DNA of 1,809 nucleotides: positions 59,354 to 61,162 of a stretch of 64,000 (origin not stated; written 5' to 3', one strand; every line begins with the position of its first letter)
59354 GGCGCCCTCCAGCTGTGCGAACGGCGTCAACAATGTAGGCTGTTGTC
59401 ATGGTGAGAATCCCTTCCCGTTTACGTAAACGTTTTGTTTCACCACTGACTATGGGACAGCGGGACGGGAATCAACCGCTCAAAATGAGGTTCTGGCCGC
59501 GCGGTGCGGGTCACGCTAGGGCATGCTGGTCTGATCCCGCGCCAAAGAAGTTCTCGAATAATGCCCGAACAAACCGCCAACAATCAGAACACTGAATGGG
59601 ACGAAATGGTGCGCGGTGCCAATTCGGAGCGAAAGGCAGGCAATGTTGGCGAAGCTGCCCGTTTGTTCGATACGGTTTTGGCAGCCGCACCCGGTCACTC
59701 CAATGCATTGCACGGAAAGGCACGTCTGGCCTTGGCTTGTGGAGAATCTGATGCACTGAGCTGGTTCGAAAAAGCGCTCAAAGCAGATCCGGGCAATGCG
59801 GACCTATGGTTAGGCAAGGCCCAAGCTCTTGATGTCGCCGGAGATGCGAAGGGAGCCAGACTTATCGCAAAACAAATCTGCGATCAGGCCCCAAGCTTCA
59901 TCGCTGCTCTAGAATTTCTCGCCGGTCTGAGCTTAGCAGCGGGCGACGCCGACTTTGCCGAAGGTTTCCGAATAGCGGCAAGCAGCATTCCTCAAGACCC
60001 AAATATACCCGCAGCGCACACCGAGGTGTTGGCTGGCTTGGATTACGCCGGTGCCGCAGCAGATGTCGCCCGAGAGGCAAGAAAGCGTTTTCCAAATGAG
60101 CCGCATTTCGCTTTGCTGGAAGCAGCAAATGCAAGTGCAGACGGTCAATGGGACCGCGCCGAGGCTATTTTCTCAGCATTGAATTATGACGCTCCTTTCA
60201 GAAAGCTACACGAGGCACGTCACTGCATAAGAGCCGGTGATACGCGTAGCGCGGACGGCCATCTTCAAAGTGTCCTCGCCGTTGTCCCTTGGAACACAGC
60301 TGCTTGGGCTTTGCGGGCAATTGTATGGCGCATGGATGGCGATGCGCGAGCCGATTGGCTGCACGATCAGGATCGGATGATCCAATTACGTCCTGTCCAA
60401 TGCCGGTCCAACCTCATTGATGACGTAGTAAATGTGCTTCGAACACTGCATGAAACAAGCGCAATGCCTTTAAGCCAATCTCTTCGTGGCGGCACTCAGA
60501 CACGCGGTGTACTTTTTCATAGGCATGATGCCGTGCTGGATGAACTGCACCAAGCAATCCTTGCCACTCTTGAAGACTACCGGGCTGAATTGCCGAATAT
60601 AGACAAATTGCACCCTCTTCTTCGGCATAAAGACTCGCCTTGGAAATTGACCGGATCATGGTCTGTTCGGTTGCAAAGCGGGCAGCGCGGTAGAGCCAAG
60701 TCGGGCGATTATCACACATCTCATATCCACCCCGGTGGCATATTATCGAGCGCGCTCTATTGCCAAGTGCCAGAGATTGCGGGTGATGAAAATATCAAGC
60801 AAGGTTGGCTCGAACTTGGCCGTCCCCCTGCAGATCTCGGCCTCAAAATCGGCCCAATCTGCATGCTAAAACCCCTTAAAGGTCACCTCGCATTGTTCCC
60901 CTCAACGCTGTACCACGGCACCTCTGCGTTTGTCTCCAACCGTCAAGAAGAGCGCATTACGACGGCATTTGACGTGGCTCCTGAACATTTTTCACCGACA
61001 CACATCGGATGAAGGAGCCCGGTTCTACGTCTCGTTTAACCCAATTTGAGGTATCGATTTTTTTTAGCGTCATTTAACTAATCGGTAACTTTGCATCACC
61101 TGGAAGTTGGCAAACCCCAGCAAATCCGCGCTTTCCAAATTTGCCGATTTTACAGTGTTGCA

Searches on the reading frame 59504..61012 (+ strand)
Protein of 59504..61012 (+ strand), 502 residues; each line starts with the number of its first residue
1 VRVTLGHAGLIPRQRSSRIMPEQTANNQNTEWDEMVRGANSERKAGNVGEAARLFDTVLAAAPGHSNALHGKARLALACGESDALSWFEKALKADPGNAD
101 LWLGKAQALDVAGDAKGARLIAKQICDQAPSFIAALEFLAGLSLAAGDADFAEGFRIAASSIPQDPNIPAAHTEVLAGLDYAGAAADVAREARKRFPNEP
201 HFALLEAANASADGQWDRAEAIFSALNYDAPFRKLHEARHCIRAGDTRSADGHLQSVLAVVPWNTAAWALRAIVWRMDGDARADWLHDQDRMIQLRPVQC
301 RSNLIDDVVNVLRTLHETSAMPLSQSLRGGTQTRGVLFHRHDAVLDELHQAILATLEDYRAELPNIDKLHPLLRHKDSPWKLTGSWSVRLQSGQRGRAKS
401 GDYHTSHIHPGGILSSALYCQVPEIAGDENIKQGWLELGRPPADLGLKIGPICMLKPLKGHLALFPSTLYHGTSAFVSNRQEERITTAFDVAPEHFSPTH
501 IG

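Call 46: search_protein_families(library=pfam, proteins=[window:59504-61012:+], max_evalue=0.000001)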
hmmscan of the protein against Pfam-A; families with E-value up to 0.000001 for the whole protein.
window:59504-61012:+ (502 aa): 5 families
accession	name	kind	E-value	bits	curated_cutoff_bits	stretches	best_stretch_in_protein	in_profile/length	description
PF14559.12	TPR_19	-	6.7e-16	58.8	25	0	83-132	9-58/68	Tetratricopeptide repeat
PF13759.12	2OG-FeII_Oxy_5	-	1.4e-15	57.9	27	1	398-490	7-101/101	Putative 2OG-Fe(II) oxygenase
PF13428.12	TPR_14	-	2.5e-12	46.6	23.5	0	68-108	3-44/44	Tetratricopeptide repeat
PF25062.1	ARM_TT21_N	-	2.2e-08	34.5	40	0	46-148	114-217/222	Tetratricopeptide repeat protein 21 N-terminal ARM repeat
PF13431.12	TPR_17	-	5.5e-08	32.9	24.4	0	88-118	2-32/34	Tetratricopeptide repeat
